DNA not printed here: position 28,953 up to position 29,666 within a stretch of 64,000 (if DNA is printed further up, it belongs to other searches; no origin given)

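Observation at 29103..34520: Orphan lasso-B2-like transglutaminase-fold protease divergent from a coupled VWA - TPR-like - VWA secreted trio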

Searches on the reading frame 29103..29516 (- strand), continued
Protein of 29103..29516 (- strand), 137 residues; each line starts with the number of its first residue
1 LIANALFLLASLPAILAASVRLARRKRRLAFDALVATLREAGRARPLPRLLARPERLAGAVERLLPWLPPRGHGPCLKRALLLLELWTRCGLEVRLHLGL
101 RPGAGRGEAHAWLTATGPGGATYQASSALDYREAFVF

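Call 39: predict_structure(alignment_id=A1)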
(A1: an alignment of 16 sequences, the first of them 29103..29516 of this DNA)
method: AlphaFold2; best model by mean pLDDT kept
length: 137 residues; sequences in the alignment: 16
mean_pLDDT: 92.9   pTM: 0.87
mean pLDDT of the five models: 92.9, 92.5, 92.3, 90.6, 89.9
residues with pLDDT >= 90: 108; 70-90: 26; 50-70: 3; < 50: 0
segments of 3 or more residues with pLDDT < 50: none
pLDDT, mean of each block of 10 residues (from residue 1): 92 97 93 96 96 96 95 91 98 96 79 94 87 90
secondary structure, 60 per line:
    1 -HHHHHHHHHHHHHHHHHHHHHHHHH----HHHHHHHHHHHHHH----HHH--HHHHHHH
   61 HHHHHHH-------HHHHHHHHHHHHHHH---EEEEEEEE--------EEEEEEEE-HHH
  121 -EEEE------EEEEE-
elements in order: H2-26 H31-44 H54-67 H75-89 E93-100 E109-116 E122-125 E132-136
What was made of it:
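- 29103..29516 (-): 137-aa stand-alone lasso-B2-type (Transglut_core3) cysteine peptidase gene with a TTG start. Cys76 and His110 are intact. The AF2 model has pLDDT 92.9, with Cys at the N-terminus of helix 75-89 and His on strand 109-116 (call 39).
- On Lasso peptide biosynthesis B2 protein (split-B leader peptidase): In the AF2 model, Cys is at a helix N-terminus and His is on the adjacent strand (call 39). AF2 pLDDT is 92.9 (call 39).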

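Call 45: search_protein_families(library=pfam, proteins=[L023:8033-8941:-, L023:11103-11801:+, L023:11809-12195:+, L032:12448-13101:+, L019:6035-7462:-, L023:9450-9938:-, L023:10601-11083:+, L027:10372-12411:-, L027:12476-13561:-, L019:8934-9431:+], max_evalue=0.001)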
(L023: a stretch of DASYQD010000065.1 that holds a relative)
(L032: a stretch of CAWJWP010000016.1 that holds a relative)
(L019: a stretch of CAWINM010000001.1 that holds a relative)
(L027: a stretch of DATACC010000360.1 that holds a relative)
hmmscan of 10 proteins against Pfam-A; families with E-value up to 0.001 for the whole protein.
L023:8033-8941:- (302 aa): 1 family
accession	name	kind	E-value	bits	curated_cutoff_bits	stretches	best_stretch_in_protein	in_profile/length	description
PF01218.23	Coprogen_oxidas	-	2.8e-129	430.4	31.8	1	9-301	1-295/295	Coproporphyrinogen III oxidase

L023:11103-11801:+ (232 aa): 1 family
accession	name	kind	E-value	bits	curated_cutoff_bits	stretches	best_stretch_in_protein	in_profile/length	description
PF00119.25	ATP-synt_A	-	4.1e-47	161.3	33.9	1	30-224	2-216/217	ATP synthase A chain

L023:11809-12195:+ (128 aa): 1 family
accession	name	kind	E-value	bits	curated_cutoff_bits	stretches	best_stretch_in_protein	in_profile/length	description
PF00137.26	ATP-synt_C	-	1.2e-13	51.5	24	1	61-122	1-58/60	ATP synthase subunit C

L032:12448-13101:+ (217 aa): 6 families
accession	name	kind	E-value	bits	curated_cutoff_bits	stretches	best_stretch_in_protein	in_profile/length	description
PF08281.18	Sigma70_r4_2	-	5.9e-20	71.1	25.7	1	127-179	2-54/54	Sigma-70, region 4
PF04542.20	Sigma70_r2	-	9.7e-19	67.4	24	1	24-86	5-69/71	Sigma-70 region 2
PF04545.22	Sigma70_r4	-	6e-08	32.5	24.1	1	132-178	1-47/50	Sigma-70, region 4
PF07638.17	Sigma70_ECF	-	6.3e-05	23.4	21.1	1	44-180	51-180/185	ECF sigma factor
PF22233.2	PhyR_sigma-like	-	0.00059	20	27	0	144-168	12-36/50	Response regulator PhyR, sigma-like domain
PF22029.2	PhyR_sigma2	-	0.00087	19.7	27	0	35-74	15-54/55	Sigma2 domain of PhyR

L019:6035-7462:- (475 aa): 2 families
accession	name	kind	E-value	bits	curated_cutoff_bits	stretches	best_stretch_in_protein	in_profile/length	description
PF00294.29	PfkB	-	4.7e-19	69.3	25.8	1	61-179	184-300/302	pfkB family carbohydrate kinase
PF01467.32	CTP_transf_like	-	6.6e-15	55.9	21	1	224-317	2-93/133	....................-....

L023:9450-9938:- (162 aa): 0 families

L023:10601-11083:+ (160 aa): 0 families

L027:10372-12411:- (679 aa): 8 families
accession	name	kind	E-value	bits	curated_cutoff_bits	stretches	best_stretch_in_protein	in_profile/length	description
PF02719.21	Polysacc_synt_2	-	3.4e-112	374.9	20.2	1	322-604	1-290/293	Polysaccharide biosynthesis protein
PF01370.27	Epimerase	-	6e-21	75.4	20.9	1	322-541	1-237/240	NAD dependent epimerase/dehydratase family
PF04321.23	RmlD_sub_bind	-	2.8e-15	56.6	27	1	321-509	2-175/287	RmlD substrate binding domain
PF16363.11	GDP_Man_Dehyd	-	6.7e-12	45.9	27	1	323-446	1-130/332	GDP-mannose 4,6 dehydratase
PF13727.12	CoA_binding_3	-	7.6e-12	46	25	1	145-277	53-175/175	CoA-binding domain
PF01073.25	3Beta_HSD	-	2.3e-07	30.6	22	1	323-452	1-123/280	3-beta hydroxysteroid dehydrogenase/isomerase family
PF08659.16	KR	-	2.3e-05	24.9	22.6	1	322-444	3-135/180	KR domain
PF00106.31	adh_short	-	0.00045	20.2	26.6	1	320-392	1-70/195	short chain dehydrogenase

L027:12476-13561:- (361 aa): 1 family
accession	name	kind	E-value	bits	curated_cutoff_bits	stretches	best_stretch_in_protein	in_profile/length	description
PF14907.12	NTP_transf_5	-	2.4e-26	93.3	31.2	1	58-274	17-247/249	Uncharacterised nucleotidyltransferase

L019:8934-9431:+ (165 aa): 0 families
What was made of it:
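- Another partner-less B2 group lies next to Polysacc_synt_2 + NTP_transf_5 (call 45).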

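Call 46: fold_search(model_id=the predicted structure, library=pdb)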
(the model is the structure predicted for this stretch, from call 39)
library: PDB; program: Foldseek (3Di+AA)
matches with E <= 10: 763; with E <= 0.001: 0
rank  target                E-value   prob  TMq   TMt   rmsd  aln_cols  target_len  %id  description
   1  8z4f_B                2.7e-02  0.96  0.36  0.24   6.4       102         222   17  Pseudomurein Endoisopeptidases PeiP (released 2024-10-30)
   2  8z4f_A                4.1e-02  0.94  0.37  0.19   6.0       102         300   17  Pseudomurein Endoisopeptidases PeiP (released 2024-10-30)
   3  3kd4_A                5.4e-02  0.75  0.32  0.10  13.4       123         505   15  CRYSTAL STRUCTURE OF A PUTATIVE PROTEASE (BDI_1141) FROM PARABACTEROIDES DISTASONIS ATCC 8503 AT 2.00 A RESOLUTION (released 2009-11-24)
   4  8jx4_D                6.9e-02  0.96  0.27  0.25   3.9        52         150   21  Structure of the catalytic domain of pseudomurein endo-isopeptidases PeiW (released 2024-10-09)
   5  3isr_B                6.9e-02  0.84  0.36  0.19  14.0       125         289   11  The Crystal Structure of a Putative Cysteine Protease from Cytophaga hutchinsonii to 1.9A (released 2009-09-08)
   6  9crn                  7.3e-02  0.91  0.26  0.11   3.6        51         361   22  Crystal structure of Streptococcus pyogenes TglA (released 2024-08-14)
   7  4nv8_B                9.8e-02  0.69  0.30  0.17  11.4        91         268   21  Crystal Structure of Mesorhizobium Loti Arylamine N-acetyltransferase F42W Mutant (released 2015-01-21)
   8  9y6s_8G               1.2e-01  0.95  0.26  0.06   2.9        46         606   26  96-nm repeat of the Leishmania tarentolae doublet microtubule (released 2025-12-17)
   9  8jx4_B                1.2e-01  0.94  0.25  0.24   2.8        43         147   23  Structure of the catalytic domain of pseudomurein endo-isopeptidases PeiW (released 2024-10-09)
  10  3isr_A                1.2e-01  0.84  0.27  0.14   8.1        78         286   18  The Crystal Structure of a Putative Cysteine Protease from Cytophaga hutchinsonii to 1.9A (released 2009-09-08)
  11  3isr_C                1.2e-01  0.72  0.35  0.19  14.1       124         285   11  The Crystal Structure of a Putative Cysteine Protease from Cytophaga hutchinsonii to 1.9A (released 2009-09-08)
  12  4bgf_F                1.2e-01  0.57  0.31  0.17  13.6       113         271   19  The 3D-structure of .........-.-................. from M. tuberculosis (released 2013-07-24)
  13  2bsz_B                1.7e-01  0.51  0.31  0.18  12.7       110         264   20  Structure of Mesorhizobium loti arylamine N-acetyltransferase 1 (released 2005-05-25)
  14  4nv7_A                1.8e-01  0.38  0.29  0.17  13.2       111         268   22  Crystal Structure of Mesorhizobium Loti Arylamine N-acetyltransferase 1 In Complex With CoA (released 2015-01-21)
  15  1w6f_D                1.9e-01  0.51  0.32  0.18  14.0       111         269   21  Arylamine N-acetyltransferase from Mycobacterium smegmatis with the anti-tubercular drug isoniazid bound in the active (released 2005-02-23)
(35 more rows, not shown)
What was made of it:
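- On Lasso peptide biosynthesis B2 protein (split-B leader peptidase): The best Foldseek PDB hits are nearly all transglutaminase-fold Cys enzymes (PeiP, PeiW, 3isr, TglA, NATs, vasohibins, FXIIIa) but are weak (E at least 0.027) (call 46).
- The AF2 model is confident (pLDDT 92.9, call 39), and its structural neighbours are mostly transglutaminase/papain-like (call 46).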

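Call 48: search_protein_families(library=ncbifam, proteins=[L009:4807-6687:-, L009:4266-4505:-, L009:4614-4793:-, L009:2436-3677:-, L004:10438-11352:+, L004:11636-12718:+, L001:10447-12294:+, L006:4432-5619:+, L006:7470-8126:+, L009:3815-4243:+], max_evalue=0.001)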
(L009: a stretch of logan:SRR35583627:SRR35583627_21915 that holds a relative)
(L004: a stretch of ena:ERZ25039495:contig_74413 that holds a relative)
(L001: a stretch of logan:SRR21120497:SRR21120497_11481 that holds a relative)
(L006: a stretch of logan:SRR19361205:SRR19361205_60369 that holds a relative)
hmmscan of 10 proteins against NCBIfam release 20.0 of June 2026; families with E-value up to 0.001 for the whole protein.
L009:4807-6687:- (626 aa): 6 families
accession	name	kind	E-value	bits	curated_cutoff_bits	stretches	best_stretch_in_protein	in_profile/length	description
NF033535.1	lass_lactam_cya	exception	4.3e-62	210.6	525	2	56-382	61-391/668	lasso peptide isopeptide bond-forming cyclase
TIGR01536.1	asn_synth_AEB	equivalog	1.8e-43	149.4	267.1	1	64-535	70-513/517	asparagine synthase (glutamine-hydrolyzing)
TIGR03104.1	trio_amidotrans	equivalog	8.3e-30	103.6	570.1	1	56-288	61-297/589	N-acetylglutaminylglutamine amidotransferase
TIGR03108.1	eps_aminotran_1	hypoth_equivalog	1.4e-28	99.9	816.9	2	56-306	61-312/628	XrtA/PEP-CTERM system amidotransferase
NF033561.1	macrolact_Ik_Al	subfamily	2.1e-24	86.1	300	1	185-548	150-501/561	albusnodin/ikarugamycin family macrolactam cyclase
NF006949.0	PRK09431.1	equivalog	1.4e-19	70.1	499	2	57-159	62-165/554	asparagine synthase B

L009:4266-4505:- (79 aa): 4 families
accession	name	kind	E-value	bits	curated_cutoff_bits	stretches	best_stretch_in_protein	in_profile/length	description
NF033530.1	lasso_PqqD_Strm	exception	2.4e-13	50.1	70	1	9-75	12-78/78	lasso peptide biosynthesis PqqD family chaperone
NF033536.1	lasso_PqqD_Bac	exception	3.7e-13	49.4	80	1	6-76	17-87/88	lasso peptide biosynthesis PqqD family chaperone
TIGR04302.1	geo_PqqD_fam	equivalog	5e-05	23.7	100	1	15-76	41-101/102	GeoRSP system PqqD family peptide chaperone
TIGR04248.1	SCM_PqqD_rel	equivalog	0.00016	21.9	100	1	11-71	17-77/84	SynChlorMet cassette protein ScmD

L009:4614-4793:- (59 aa): 1 family
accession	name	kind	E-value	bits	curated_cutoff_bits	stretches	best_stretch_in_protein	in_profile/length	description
NF033521.1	lasso_leader_L3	domain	0.0004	20.3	19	1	25-42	1-18/20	lasso RiPP family leader peptide-containing protein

L009:2436-3677:- (413 aa): 0 families

L004:10438-11352:+ (304 aa): 3 families
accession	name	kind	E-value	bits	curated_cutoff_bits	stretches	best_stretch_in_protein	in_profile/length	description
TIGR04352.1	HprK_rel_A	equivalog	1.2e-09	37.6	200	1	135-208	81-152/280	HprK-related kinase A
TIGR04249.1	SCM_chp_ScmC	equivalog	4.1e-08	32.9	125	1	137-257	109-235/292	SynChlorMet cassette protein ScmC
TIGR04355.1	HprK_rel_B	hypoth_equivalog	1.3e-06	27.8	200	1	147-196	139-188/351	HprK-related kinase B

L004:11636-12718:+ (360 aa): 59 families (the best 25 are shown)
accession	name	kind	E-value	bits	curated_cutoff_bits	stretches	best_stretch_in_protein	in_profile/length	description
TIGR04545.1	rSAM_ahbD_hemeb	equivalog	2.3e-31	109.5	500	2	22-184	4-167/339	heme b synthase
TIGR04055.1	rSAM_NirJ2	equivalog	1e-27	97.6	500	2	24-183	6-165/326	putative heme d1 biosynthesis radical SAM protein NirJ2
TIGR03962.1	mycofact_rSAM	equivalog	1.2e-27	97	265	1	21-295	15-291/339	mycofactocin radical SAM maturase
TIGR04051.1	rSAM_NirJ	equivalog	6.2e-27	94.5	515.45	1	20-180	4-164/354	heme d1 biosynthesis radical SAM protein NirJ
NF045574.1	sacti_mat_StsB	exception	1.5e-25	90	625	2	13-182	91-259/466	StsB family radical SAM/SPASM domain sactipeptide maturase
TIGR02109.1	PQQ_syn_pqqE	equivalog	9.9e-24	83.9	381.35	1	18-298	7-292/358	pyrroloquinoline quinone biosynthesis protein PqqE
TIGR04546.1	rSAM_ahbC_deAc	equivalog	2.4e-22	79.3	650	1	19-184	40-205/390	12,18-didecarboxysiroheme deacetylase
TIGR04053.2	TIGR04053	equivalog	2.6e-22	79.6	395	1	16-183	6-177/366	TIGR04053 family radical SAM/SPASM domain-containing protein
TIGR04251.1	SCM_rSAM_ScmF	equivalog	2.4e-20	73.2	400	1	20-184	6-174/353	SynChlorMet cassette radical SAM/SPASM protein ScmF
TIGR04303.1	GeoRSP_rSAM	equivalog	2.5e-20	73.3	400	1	26-181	13-166/325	GeoRSP system radical SAM/SPASM protein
TIGR04082.1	rSAM_for_selen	equivalog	1.2e-19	70.4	350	1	13-175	194-355/516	thio(seleno)oxazole modification radical SAM maturase SbtM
NF049973.1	radical_Rv1681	equivalog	1.9e-19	69.8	380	1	26-184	80-239/326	Rv1681 family radical SAM protein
TIGR04340.1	rSAM_ACGX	hypoth_equivalog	5.8e-19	68.5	400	2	17-173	2-163/341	radical SAM/SPASM domain protein, ACGX system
TIGR04466.1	rSAM_BlsE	equivalog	1.2e-18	67.6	400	1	15-175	3-158/327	cytosylglucuronate decarboxylase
TIGR04054.1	rSAM_NirJ1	equivalog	3.1e-18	65.6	650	1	20-180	38-198/387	putative heme d1 biosynthesis radical SAM protein NirJ1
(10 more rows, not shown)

L001:10447-12294:+ (615 aa): 2 families
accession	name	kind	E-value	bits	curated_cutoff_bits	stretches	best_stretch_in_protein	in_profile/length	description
NF009784.2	PRK13279.1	equivalog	5.1e-06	25.4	567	1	179-321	85-229/539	lipid IV(A) 4-amino-4-deoxy-L-arabinosyltransferase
NF047510.1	LIC_10190_fam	subfamily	5.8e-06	25.3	100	0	272-342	258-326/424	LIC_10190 family membrane protein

L006:4432-5619:+ (395 aa): 30 families (the best 25 are shown)
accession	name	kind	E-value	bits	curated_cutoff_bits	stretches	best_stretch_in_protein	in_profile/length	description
NF041876.1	EPS_EpsE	equivalog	2.8e-23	82.8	400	1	149-363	159-380/389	exopolysaccharide biosynthesis GT4 family glycosyltransferase EpsE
TIGR03088.1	stp2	hypoth_equivalog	8e-18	64.6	409.05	1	204-362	196-355/374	TIGR03088 family PEP-CTERM/XrtA system glycosyltransferase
TIGR03999.1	thiol_BshA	equivalog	6.5e-17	61.5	273.7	1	215-377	212-371/375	N-acetyl-alpha-D-glucosaminyl L-malate synthase BshA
TIGR03449.1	mycothiol_MshA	equivalog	3.5e-16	59.1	462.5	1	199-379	217-403/406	D-inositol-3-phosphate glycosyltransferase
NF053787.1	GlcN_PG_synth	equivalog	2.8e-14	52.7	480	1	158-362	147-341/361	N-acetylglucosaminyl phosphatidylglycerol synthase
TIGR02149.1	glgA_Coryne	subfamily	1.7e-12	47.2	302.4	1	2-366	2-377/391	glycogen synthase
NF047881.1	glyco_SdgB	exception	1.2e-11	44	800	1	157-377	278-494/496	serine-aspartate repeat adhesin O-glycosyltransferase SdgB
NF050063.1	ProtGlycPglJ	equivalog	1.8e-11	43.9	500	1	203-369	195-356/363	N-acetylgalactosamine-N,N'-diacetylbacillosaminyl-diphospho-undecaprenol 4-alpha-N-acetylgalactosaminyltransferase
NF041010.1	glycosy_Agl16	equivalog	2.7e-11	43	575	1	157-376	136-348/352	glycosylation protein Agl16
NF050056.1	ProtGlycPglH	equivalog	6.2e-11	42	600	1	204-372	181-346/354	GalNAc-alpha-(1->4)-GalNAc-alpha-(1->3)-diNAcBac-PP-undecaprenol alpha-1,4-N-acetyl-D-galactosaminyltransferase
TIGR04047.1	MSMEG_0565_glyc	hypoth_equivalog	7e-11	41.8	259.85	1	244-368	242-363/373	MSMEG_0565 family glycosyltransferase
TIGR04005.1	wcaL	equivalog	1.6e-10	40.5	537.6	1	155-377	175-404/406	colanic acid biosynthesis glycosyltransferase WcaL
NF047684.1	TeichurnBiosyTuaC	equivalog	2.4e-10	39.9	550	1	204-341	221-350/391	teichuronic acid biosynthesis protein TuaC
NF047880.1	glyco_SdgA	exception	9.9e-10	37.6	800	1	199-369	312-480/488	serine-aspartate repeat adhesin O-glycosyltransferase SdgA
TIGR02918.1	TIGR02918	equivalog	2.4e-09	36.5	574.6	1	180-332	297-445/500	accessory Sec system glycosyltransferase GtfA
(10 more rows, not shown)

L006:7470-8126:+ (218 aa): 0 families

L009:3815-4243:+ (142 aa): 1 family
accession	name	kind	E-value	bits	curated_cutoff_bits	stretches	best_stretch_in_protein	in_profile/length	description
NF033537.1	lasso_biosyn_B2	equivalog_domain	6.5e-08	33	33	1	17-122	7-115/132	lasso peptide biosynthesis B2 protein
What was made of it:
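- On Lasso peptide biosynthesis B2 protein (split-B leader peptidase): A genuine lasso-cluster B2 (L009) scores 33.0 (call 48).
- The window's protein scores higher on NF033537 (37.5) than the B2 of a bona fide lasso cluster, L009 (33.0) (call 48).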

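Call 53: find_homologous_proteins(query=L009:4807-6687:-, max_evalue=1e-20)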
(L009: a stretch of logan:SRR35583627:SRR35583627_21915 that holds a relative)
Query L009:4807-6687:- (626 aa): 223 proteins with E <= 1e-20 among 8000 candidates; the best 120 are listed.
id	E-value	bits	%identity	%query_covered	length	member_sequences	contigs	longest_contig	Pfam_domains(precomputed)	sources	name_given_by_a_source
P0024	2.1e-92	329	43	88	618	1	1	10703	PF00733.28,PF13522.12,PF13537.12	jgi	jgi:asparagine synthase (glutamine-hydrolysing)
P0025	1.0e-86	310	38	99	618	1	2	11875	PF00733.28,PF13522.12,PF13537.12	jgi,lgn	-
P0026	3.2e-86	308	37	92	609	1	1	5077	PF00733.28,PF13522.12,PF13537.12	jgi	jgi:asparagine synthase (glutamine-hydrolysing)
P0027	8.5e-85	304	39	88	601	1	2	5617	PF00733.28,PF13522.12,PF13537.12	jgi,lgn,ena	-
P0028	1.3e-84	303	38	97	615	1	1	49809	PF00733.28,PF13522.12,PF13537.12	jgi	jgi:asparagine synthase (glutamine-hydrolysing)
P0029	1.6e-84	303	38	89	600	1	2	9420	PF00733.28,PF13522.12,PF13537.12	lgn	-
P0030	4.0e-82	295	38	88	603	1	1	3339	PF00733.28,PF13522.12,PF13537.12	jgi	jgi:asparagine synthase (glutamine-hydrolysing)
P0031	5.8e-82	294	38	98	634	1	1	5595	PF00733.28,PF13522.12,PF13537.12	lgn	-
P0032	7.7e-82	294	40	86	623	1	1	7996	PF00733.28,PF13537.12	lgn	-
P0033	3.9e-81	292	40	87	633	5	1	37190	PF00733.28,PF13522.12,PF13537.12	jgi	jgi:asparagine synthase (glutamine-hydrolysing)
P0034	1.9e-80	289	35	96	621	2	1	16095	PF00733.28,PF13522.12,PF13537.12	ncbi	-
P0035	5.7e-80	288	36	97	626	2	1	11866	PF00733.28,PF13522.12,PF13537.12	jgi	jgi:asparagine synthase (glutamine-hydrolysing)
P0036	5.0e-79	285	38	88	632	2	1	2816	PF00733.28,PF13522.12,PF13537.12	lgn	-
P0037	1.6e-78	283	38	89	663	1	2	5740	PF00733.28,PF13522.12,PF13537.12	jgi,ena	jgi:asparagine synthase (glutamine-hydrolysing)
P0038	2.7e-78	282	35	91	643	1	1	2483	PF00733.28,PF13522.12,PF13537.12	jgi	jgi:asparagine synthase (glutamine-hydrolysing)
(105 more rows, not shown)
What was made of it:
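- Lasso-type cyclases are common in Thermoanaerobaculia (call 53). The search for one was inconclusive (call 53).
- Tried and rejected: Names are sparse and the MAG is incomplete, so this is inconclusive (call 53).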
